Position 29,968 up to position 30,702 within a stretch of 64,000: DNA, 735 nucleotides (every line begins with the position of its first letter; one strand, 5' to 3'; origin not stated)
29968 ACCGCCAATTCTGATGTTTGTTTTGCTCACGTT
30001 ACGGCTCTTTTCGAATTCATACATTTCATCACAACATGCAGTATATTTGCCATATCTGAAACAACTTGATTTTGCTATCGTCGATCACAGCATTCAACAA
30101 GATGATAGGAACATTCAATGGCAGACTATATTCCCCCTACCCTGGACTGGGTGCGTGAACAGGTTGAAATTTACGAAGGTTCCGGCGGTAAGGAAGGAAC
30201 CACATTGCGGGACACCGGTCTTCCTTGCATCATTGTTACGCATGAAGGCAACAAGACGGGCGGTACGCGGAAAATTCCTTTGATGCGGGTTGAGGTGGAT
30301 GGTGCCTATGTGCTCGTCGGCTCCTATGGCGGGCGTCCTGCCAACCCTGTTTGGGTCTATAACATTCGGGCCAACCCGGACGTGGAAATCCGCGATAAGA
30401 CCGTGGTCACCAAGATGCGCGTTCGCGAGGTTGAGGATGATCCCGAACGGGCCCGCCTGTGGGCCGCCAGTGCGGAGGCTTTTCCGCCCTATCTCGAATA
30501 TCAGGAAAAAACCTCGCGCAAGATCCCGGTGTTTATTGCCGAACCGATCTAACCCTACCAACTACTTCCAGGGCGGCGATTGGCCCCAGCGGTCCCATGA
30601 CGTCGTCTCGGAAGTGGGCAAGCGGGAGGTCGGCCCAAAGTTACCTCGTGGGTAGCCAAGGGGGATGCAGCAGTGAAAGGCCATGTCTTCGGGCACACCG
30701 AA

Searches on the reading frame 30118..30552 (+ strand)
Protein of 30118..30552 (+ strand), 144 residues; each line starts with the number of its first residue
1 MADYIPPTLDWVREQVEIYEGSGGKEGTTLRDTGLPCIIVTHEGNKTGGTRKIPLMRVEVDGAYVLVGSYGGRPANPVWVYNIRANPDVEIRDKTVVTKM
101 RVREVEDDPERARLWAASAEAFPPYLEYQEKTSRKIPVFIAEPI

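Call 9: search_protein_families(library=pfam, proteins=[window:30118-30552:+])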
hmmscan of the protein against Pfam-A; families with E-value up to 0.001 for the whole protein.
window:30118-30552:+ (144 aa): 1 family
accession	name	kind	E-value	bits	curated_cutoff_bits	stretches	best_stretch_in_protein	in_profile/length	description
PF04075.20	F420H2_quin_red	-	3.8e-39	134.2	22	1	11-143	1-130/130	F420H(2)-dependent quinone reductase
